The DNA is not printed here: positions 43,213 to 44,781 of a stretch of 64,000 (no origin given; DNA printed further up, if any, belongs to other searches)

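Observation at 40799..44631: Arn-like lipid-linked sugar module ending in a HAD-phosphatase and UbiA prenyl-phosphate glycosyltransferase fusion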

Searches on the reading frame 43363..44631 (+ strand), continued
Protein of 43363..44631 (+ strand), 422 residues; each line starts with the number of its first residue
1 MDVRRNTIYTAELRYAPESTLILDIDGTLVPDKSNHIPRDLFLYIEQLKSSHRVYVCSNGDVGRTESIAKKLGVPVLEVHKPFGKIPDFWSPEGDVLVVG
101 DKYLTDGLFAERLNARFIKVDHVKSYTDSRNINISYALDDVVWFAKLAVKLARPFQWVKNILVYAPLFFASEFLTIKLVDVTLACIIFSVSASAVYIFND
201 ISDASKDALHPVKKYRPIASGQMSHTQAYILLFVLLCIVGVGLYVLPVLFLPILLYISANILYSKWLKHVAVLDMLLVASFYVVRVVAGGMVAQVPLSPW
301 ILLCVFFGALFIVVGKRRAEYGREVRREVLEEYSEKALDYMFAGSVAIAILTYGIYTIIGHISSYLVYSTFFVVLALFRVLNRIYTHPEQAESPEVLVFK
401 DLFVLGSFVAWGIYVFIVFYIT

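Call 36: find_encoding_contigs(protein=P0009, flank=8000, max_places=1)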
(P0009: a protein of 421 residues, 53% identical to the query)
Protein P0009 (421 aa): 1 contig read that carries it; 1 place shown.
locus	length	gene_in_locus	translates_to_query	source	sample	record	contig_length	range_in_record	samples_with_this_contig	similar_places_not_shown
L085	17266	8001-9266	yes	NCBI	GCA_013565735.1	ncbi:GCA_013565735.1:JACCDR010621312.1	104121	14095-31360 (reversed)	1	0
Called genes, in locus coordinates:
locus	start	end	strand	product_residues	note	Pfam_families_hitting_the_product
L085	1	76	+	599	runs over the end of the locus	PF10412:TrwB_AAD_bind (weak)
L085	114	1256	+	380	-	PF13439:Glyco_transf_4, PF00534:Glycos_transf_1, PF13692:Glyco_trans_1_4, PF13524:Glyco_trans_1_2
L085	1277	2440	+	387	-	PF13439:Glyco_transf_4, PF13579:Glyco_trans_4_4 (faint), PF20706:GT4-conflict (weak), PF00534:Glycos_transf_1, PF13692:Glyco_trans_1_4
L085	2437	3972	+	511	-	PF00534:Glycos_transf_1, PF13692:Glyco_trans_1_4, PF04138:GtrA_DPMS_TM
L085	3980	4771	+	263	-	PF05050:Methyltransf_21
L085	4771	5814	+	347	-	PF00534:Glycos_transf_1, PF13692:Glyco_trans_1_4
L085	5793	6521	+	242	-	PF00535:Glycos_transf_2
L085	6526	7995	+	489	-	-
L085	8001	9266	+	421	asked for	PF01040:UbiA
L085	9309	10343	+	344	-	PF01073:3Beta_HSD, PF01370:Epimerase, PF02719:Polysacc_synt_2, PF04321:RmlD_sub_bind, PF13460:NAD_binding_10, PF16363:GDP_Man_Dehyd, PF07993:NAD_binding_4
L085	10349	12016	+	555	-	PF13231:PMT_2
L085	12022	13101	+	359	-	PF13439:Glyco_transf_4, PF13579:Glyco_trans_4_4 (weak), PF20706:GT4-conflict (weak), PF00534:Glycos_transf_1, PF13692:Glyco_trans_1_4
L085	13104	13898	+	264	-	PF01209:Ubie_methyltran, PF13489:Methyltransf_23, PF07021:MetW (weak), PF13649:Methyltransf_25, PF13847:Methyltransf_31, PF08241:Methyltransf_11, PF08242:Methyltransf_12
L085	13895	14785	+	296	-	PF00535:Glycos_transf_2, PF13641:Glyco_tranf_2_3, PF10111:Glyco_tranf_2_2 (weak)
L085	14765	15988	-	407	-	PF01943:Polysacc_synt, PF13440:Polysacc_synt_3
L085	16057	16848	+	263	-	PF05050:Methyltransf_21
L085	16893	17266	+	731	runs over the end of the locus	PF04932:Wzy_C, PF14559:TPR_19 (faint)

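Call 37: find_encoding_contigs(protein=P0069, flank=8000, max_places=1)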
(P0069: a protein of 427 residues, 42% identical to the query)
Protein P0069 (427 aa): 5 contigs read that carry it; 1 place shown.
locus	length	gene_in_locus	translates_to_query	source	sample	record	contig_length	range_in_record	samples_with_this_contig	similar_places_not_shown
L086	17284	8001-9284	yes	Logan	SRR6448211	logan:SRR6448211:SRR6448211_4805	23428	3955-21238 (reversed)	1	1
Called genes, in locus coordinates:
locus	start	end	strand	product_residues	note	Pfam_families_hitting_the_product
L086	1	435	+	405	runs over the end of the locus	PF13439:Glyco_transf_4, PF13579:Glyco_trans_4_4, PF00534:Glycos_transf_1, PF13692:Glyco_trans_1_4, PF13524:Glyco_trans_1_2, PF20706:GT4-conflict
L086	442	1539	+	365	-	PF13439:Glyco_transf_4, PF13579:Glyco_trans_4_4, PF00534:Glycos_transf_1, PF13692:Glyco_trans_1_4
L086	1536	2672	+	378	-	PF13439:Glyco_transf_4, PF00534:Glycos_transf_1, PF13692:Glyco_trans_1_4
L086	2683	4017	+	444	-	PF02878:PGM_PMM_I, PF02879:PGM_PMM_II, PF02880:PGM_PMM_III, PF00408:PGM_PMM_IV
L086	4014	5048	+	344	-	PF00534:Glycos_transf_1, PF13692:Glyco_trans_1_4, PF13524:Glyco_trans_1_2 (weak)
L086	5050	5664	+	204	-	PF13489:Methyltransf_23, PF05148:Methyltransf_8 (weak), PF08241:Methyltransf_11, PF08242:Methyltransf_12 (faint), PF13649:Methyltransf_25 (weak), PF13847:Methyltransf_31 (weak)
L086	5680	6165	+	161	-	PF00132:Hexapep, PF14602:Hexapep_2 (weak)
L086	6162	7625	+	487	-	-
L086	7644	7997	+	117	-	-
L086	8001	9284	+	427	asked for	PF01040:UbiA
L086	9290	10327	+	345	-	PF01073:3Beta_HSD, PF01370:Epimerase, PF02719:Polysacc_synt_2, PF04321:RmlD_sub_bind, PF13460:NAD_binding_10, PF16363:GDP_Man_Dehyd, PF07993:NAD_binding_4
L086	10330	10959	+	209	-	PF13489:Methyltransf_23, PF07021:MetW, PF13847:Methyltransf_31, PF08241:Methyltransf_11, PF08242:Methyltransf_12, PF13649:Methyltransf_25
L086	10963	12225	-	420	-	PF01943:Polysacc_synt, PF13440:Polysacc_synt_3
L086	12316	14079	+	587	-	PF13231:PMT_2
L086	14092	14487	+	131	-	PF04138:GtrA_DPMS_TM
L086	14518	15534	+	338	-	PF01073:3Beta_HSD, PF01370:Epimerase, PF02719:Polysacc_synt_2 (faint), PF04321:RmlD_sub_bind, PF07993:NAD_binding_4 (faint), PF13460:NAD_binding_10, PF16363:GDP_Man_Dehyd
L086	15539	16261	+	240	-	PF00535:Glycos_transf_2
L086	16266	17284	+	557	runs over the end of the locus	PF13231:PMT_2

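Call 40: search_dna_similar(query=window:43363-44631:+, collection=phages, mode=protein, max_evalue=0.001, max_rows=15)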
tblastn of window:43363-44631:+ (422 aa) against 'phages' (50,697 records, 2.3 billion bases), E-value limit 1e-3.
Records with a match: 1; places in all: 1; records where one place covers at least 80% of the query: 0.
Best place of each record, by identity: <60% 1.
By first word of the organism name: Bacteriophage 1.
By host as written in the record: - 1.
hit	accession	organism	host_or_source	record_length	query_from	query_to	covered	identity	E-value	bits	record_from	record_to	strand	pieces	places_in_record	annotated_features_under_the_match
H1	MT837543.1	Bacteriophage sp.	human fecal samples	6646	128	420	69%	30.8%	1e-27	121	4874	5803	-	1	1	record has no annotation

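Call 41: search_dna_similar(query=window:43363-44631:+, collection=plasmids, mode=protein, max_evalue=0.001, max_rows=25)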
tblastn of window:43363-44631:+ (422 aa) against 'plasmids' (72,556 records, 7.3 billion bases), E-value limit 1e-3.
Records with a match: 109; places in all: 109; records where one place covers at least 80% of the query: 3.
Best place of each record, by identity: <60% 109.
By first word of the organism name: Rhizobium 40; Sinorhizobium 5; Azospirillum 4; Paracoccus 3; Vibrio 3; Salipiger 3; Sphingomonadaceae 3; Burkholderia 3; Cereibacter 3; Mesorhizobium 3; and 32 more.
By predicted mobility (MOB-suite, as given by PLSDB): non-mobilizable 75; conjugative 23; mobilizable 11.
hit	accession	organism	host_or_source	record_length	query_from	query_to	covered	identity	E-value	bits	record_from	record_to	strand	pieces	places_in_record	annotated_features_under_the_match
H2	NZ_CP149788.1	Haloterrigena sp. KLK7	cell culture,salt lake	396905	119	420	72%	33.0%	1e-34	144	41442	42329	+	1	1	decaprenyl-phosphate phosphoribosyltransferase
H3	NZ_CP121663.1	Rhizobium sp. CB3090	Gliricidia sp.,cell culture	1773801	11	389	90%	26.3%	3e-15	86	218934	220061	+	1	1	record has no annotation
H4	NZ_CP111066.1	Chondrinema litorale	Seaweed,red alga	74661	150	420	64%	35.3%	3e-38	154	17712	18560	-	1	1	decaprenyl-phosphate phosphoribosyltransferase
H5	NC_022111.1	Prevotella sp. oral taxon 299 str. F0039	Homo sapiens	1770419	146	420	65%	34.7%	9e-30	129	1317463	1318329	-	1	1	none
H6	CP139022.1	Flammeovirgaceae bacterium SG7u.111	Seagrass,tissue sample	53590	149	420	64%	34.6%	7e-39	156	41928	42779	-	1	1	decaprenyl-phosphate phosphoribosyltransferase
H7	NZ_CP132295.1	Natronococcus sp. AD-5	cell culture,sediment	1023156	149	420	64%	34.4%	1e-35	146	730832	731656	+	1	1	record has no annotation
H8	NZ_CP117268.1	Rhizobium rhododendri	Rhododendron sp.,pure bacterial ...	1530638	5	421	99%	22.4%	2e-9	68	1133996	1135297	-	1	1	record has no annotation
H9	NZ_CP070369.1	Paracoccus methylovorus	whole organism,grassland soil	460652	39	401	86%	25.6%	1e-19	99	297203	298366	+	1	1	UbiA family prenyltransferase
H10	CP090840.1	Streptomyces viridifaciens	Whole organism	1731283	149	419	64%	33.7%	6e-30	130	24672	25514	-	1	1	decaprenyl-phosphate phosphoribosyltransferase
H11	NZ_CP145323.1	Rhodococcus ruber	-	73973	149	411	62%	34.5%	2e-32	137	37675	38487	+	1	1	decaprenyl-phosphate phosphoribosyltransferase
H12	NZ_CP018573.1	Marivivens sp. JLT3646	cell culture,shallow-sea hydrothermal ...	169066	150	412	62%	34.5%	1e-28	126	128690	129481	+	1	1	decaprenyl-phosphate phosphoribosyltransferase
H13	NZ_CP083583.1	Kovacikia minuta CCNUW1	cell culture,fresh water lake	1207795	149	411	62%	34.4%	3e-33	139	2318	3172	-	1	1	record has no annotation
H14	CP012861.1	Persicobacter sp. JZB09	cell culture,soil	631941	146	421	65%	32.5%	6e-31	132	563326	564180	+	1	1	record has no annotation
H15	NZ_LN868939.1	Nocardia farcinica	not known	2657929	149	422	65%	32.6%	4e-29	127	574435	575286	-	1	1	none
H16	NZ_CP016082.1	Streptomyces sp. SAT1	Adenophora trachelioides Maxim.,single ...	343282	149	418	64%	31.9%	1e-26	120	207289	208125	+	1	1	UbiA prenyltransferase family protein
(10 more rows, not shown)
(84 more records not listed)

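Call 42: get_annotated_region(hit=H9, flank=6000)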
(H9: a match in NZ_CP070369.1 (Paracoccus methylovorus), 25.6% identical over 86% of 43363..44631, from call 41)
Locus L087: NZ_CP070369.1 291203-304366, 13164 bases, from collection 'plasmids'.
description: Paracoccus methylovorus strain H4-D09 plasmid p1, complete sequence
organism: Paracoccus methylovorus (NCBI taxid 2812658)
taxonomy: Bacteria; Pseudomonadota; Alphaproteobacteria; Rhodobacterales; Paracoccaceae; Paracoccus; Paracoccus methylovorus
host: -; source: whole organism,grassland soil; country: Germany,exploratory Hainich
typing (MOB-suite, as given by PLSDB): non-mobilizable; replicon rep_cluster_560
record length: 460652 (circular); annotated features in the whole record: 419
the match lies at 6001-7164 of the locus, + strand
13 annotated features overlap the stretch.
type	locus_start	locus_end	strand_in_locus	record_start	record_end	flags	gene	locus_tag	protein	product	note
CDS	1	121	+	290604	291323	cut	-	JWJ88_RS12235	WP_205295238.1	response regulator transcription factor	GO:0000160 - phosphorelay signal transduction system [Evidence IEA]; GO:0006355 - regulation of DNA-templated ...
CDS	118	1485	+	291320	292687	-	-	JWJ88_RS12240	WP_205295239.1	ATP-binding protein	-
CDS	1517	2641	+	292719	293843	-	-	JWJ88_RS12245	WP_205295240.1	class I SAM-dependent methyltransferase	-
CDS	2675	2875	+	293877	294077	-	-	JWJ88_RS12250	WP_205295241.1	hypothetical protein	-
CDS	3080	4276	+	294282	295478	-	-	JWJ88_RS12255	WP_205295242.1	hypothetical protein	-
CDS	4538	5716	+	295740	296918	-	-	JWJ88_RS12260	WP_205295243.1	glycosyltransferase family 87 protein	-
CDS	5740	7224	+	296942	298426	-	-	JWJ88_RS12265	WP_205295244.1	UbiA family prenyltransferase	-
CDS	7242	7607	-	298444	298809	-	-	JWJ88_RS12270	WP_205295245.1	hypothetical protein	-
CDS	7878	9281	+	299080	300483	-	-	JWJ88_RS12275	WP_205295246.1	hypothetical protein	-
CDS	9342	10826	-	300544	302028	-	-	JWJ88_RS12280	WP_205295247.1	inorganic phosphate transporter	-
CDS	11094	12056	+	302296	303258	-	-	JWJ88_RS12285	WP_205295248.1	AAA family ATPase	-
CDS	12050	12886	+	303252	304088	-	-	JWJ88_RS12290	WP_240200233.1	DUF58 domain-containing protein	-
CDS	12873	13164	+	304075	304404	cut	-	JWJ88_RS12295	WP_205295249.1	hypothetical protein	-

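Call 43: get_annotated_region(hit=H1, flank=5000)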
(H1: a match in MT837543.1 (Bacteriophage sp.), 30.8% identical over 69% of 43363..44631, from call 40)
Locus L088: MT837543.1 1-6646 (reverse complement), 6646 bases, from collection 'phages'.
description: UNVERIFIED: Bacteriophage sp. clone scaffold_5080 genomic sequence.
organism: Bacteriophage sp. (NCBI taxid 38018)
taxonomy: Viruses
host: -; source: human fecal samples; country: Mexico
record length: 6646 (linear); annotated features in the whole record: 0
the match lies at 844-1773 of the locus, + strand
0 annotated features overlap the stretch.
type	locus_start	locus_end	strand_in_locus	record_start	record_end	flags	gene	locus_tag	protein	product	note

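Call 44: search_protein_families(library=ncbifam, proteins=[L087:5740-7224:+], max_evalue=0.001)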
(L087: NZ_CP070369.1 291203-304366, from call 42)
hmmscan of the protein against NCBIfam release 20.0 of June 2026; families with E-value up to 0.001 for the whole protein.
L087:5740-7224:+ (494 aa): 13 families
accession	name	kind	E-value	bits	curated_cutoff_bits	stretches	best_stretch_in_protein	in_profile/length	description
NF006088.0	PRK08238.1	equivalog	6.1e-173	575.9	351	1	21-493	9-480/482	UbiA family prenyltransferase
NF008978.0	PRK12324.1-4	equivalog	5.4e-46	157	207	1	208-492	33-318/322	decaprenyl-phosphate phosphoribosyltransferase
NF008977.0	PRK12324.1-2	equivalog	1.4e-39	136.2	234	1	210-489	5-283/297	decaprenyl-phosphate phosphoribosyltransferase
NF008976.0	PRK12324.1-1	equivalog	2.2e-35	122.5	474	1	210-426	21-241/306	decaprenyl-phosphate phosphoribosyltransferase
NF009523.0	PRK12884.1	equivalog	8.6e-12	44.8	269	1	219-374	17-169/279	prenyltransferase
TIGR01475.1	ubiA_other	subfamily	2.4e-08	33.8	180.8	1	229-372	26-171/282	UbiA-like polyprenyltransferase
TIGR01474.1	ubiA_proteo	equivalog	8.4e-08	32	275.45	1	237-361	36-161/282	4-hydroxybenzoate octaprenyltransferase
TIGR01473.1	cyoE_ctaB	equivalog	2e-07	31.1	210.3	1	236-370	32-169/281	heme o synthase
NF009522.0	PRK12883.1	equivalog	3.7e-06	26.6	353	1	209-384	5-180/279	geranylgeranylglycerol-phosphate geranylgeranyltransferase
NF009609.0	PRK13106.1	equivalog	1.4e-05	24.6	349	1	248-370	59-188/301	prenyltransferase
TIGR01490.1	HAD-SF-IB-hyp1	subfamily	2.5e-05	24.6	98.3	1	88-135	90-136/202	HAD-IB family hydrolase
TIGR01488.1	HAD-SF-IB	subfamily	3.1e-05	24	45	1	27-169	3-172/177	HAD-IB family phosphatase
NF003349.0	PRK04375.1-2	equivalog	0.00065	19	246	1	231-369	51-191/318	heme o synthase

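Call 64: predict_structure(alignment_id=A3)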
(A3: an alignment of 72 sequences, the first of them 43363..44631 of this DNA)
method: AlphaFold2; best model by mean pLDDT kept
length: 422 residues; sequences in the alignment: 72
mean_pLDDT: 94.9   pTM: 0.89
mean pLDDT of the five models: 94.9, 94.7, 94.4, 94.3, 94.3
residues with pLDDT >= 90: 388; 70-90: 30; 50-70: 1; < 50: 3
segments of 3 or more residues with pLDDT < 50: 1-3
pLDDT, mean of each block of 10 residues (from residue 1): 73 93 97 95 97 97 97 97 94 95 98 96 95 96 97 95 97 96 98 98 94 92 95 98 98 98 94 95 98 96 97 94 90 96 98 95 95 97 91 80 96 97 94
secondary structure, 60 per line:
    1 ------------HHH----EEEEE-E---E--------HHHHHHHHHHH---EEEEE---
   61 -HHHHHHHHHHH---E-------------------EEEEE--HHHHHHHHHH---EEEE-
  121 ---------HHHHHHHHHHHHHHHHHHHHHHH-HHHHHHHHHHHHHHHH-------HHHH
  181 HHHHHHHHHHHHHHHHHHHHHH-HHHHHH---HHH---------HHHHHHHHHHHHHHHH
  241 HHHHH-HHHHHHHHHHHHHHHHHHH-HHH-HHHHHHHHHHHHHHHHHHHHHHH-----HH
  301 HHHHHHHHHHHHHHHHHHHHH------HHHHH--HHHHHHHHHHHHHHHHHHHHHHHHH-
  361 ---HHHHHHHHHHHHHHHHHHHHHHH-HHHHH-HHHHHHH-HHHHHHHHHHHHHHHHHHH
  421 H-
elements in order: E20-24 H39-49 E53-57 H62-72 E96-100 H103-112 E116-119 H130-152 H154-169 H177-202 H204-209 H225-245 H247-265 H271-293 H299-321 H328-332 H335-359 H364-386 H388-392 H394-400 H402-421
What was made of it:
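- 43414..43746 (+): Capless HAD-IIIA-type phosphatase domain, residues 18-128. Motif I is D24/D26/T28, motif II S58-N59, motif III K81-P82, and motif IV G100-D101-K102...D106. The model shows a b-a-b Rossmannoid core with no cap insertion (call 64).
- On HAD superfamily phosphatase: The AlphaFold model shows strands 20-24, 53-57, 96-100 and 116-119 alternating with helices, at pLDDT above 90 (call 64).
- The model is confident and capless (call 64). The AlphaFold model of the whole chain is confident (call 64).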

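Call 68: fold_search(model_id=the predicted structure, library=pdb)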
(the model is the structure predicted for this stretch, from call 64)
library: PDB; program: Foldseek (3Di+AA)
matches with E <= 10: 562; with E <= 0.001: 13
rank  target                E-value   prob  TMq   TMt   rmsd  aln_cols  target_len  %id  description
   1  8j8j_A                7.3e-14  1.00  0.58  0.83   3.0       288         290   33  Membrane bound PRTase, C3 symmetry, donor bound (released 2024-02-07)
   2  8j8k_A                1.2e-12  1.00  0.56  0.81   3.3       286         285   31  Membrane bound PRTase, C3 symmetry, acceptor bound (released 2024-02-07)
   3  7bpu_A                1.9e-05  1.00  0.47  0.66   5.2       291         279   15  Structural and mechanistic insights into the biosynthesis of Digeranylgeranylglyceryl phosphate synthase in membranes (released 2021-04-14)
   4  4tq4_C                2.0e-05  1.00  0.51  0.72   4.8       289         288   18  Structure of a UbiA homolog from Archaeoglobus fulgidus bound to DMAPP and Mg2+ (released 2014-07-16)
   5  4tq4_B                2.2e-05  1.00  0.48  0.67   5.7       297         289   19  Structure of a UbiA homolog from Archaeoglobus fulgidus bound to DMAPP and Mg2+ (released 2014-07-16)
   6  6m31_A                3.7e-05  1.00  0.48  0.67   5.2       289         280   16  Structural and Functional Insights into an Archaeal Lipid Synthase (released 2021-02-03)
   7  4tq4_D                4.4e-05  1.00  0.49  0.69   5.2       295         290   16  Structure of a UbiA homolog from Archaeoglobus fulgidus bound to DMAPP and Mg2+ (released 2014-07-16)
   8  4tq3_A                4.6e-05  1.00  0.50  0.72   4.8       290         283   18  Structure of a UbiA homolog from Archaeoglobus fulgidus bound to GPP and Mg2+ (released 2014-07-16)
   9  4tq4_A                4.8e-05  1.00  0.50  0.71   4.8       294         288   17  Structure of a UbiA homolog from Archaeoglobus fulgidus bound to DMAPP and Mg2+ (released 2014-07-16)
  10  4tq3_B                1.4e-04  1.00  0.50  0.71   5.5       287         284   17  Structure of a UbiA homolog from Archaeoglobus fulgidus bound to GPP and Mg2+ (released 2014-07-16)
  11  4tq6_B                1.5e-04  1.00  0.48  0.73   4.9       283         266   16  Structure of a UbiA homolog from Archaeoglobus fulgidus bound to Cd2+ (released 2014-07-16)
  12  4tq5                  2.0e-04  1.00  0.50  0.73   4.8       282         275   17  Structure of a UbiA homolog from Archaeoglobus fulgidus (released 2014-07-16)
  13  4od4_A                7.8e-04  1.00  0.47  0.68   5.7       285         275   16  Apo structure of a UbiA homolog from Aeropyrum pernix K1 (released 2014-03-19)
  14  4tq6_A                1.1e-03  1.00  0.47  0.71   4.7       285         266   15  Structure of a UbiA homolog from Archaeoglobus fulgidus bound to Cd2+ (released 2014-07-16)
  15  4od5_A                3.1e-03  1.00  0.44  0.64   5.7       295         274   15  Substrate-bound structure of a UbiA homolog from Aeropyrum pernix K1 (released 2014-03-19)
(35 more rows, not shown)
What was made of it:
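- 43795..44628 (+): UbiA-superfamily phosphoribosyltransferase domain, residues 145-422, with nine TM helices. Key residues are N199, D200, D203 and D207, plus K316, R317 and E320. Foldseek E 7e-14, TM 0.83, 33% identity (call 68).
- On HAD superfamily phosphatase: Foldseek hits to HAD domains are weak (E about 0.1, call 68) because the UbiA part dominates the query.
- On Polyprenyl-phosphate 5-phosphoribosyltransferase (DPPRS/PPPRS, Rv3806c type): The next UbiA structures have E about 2e-5 (call 68).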
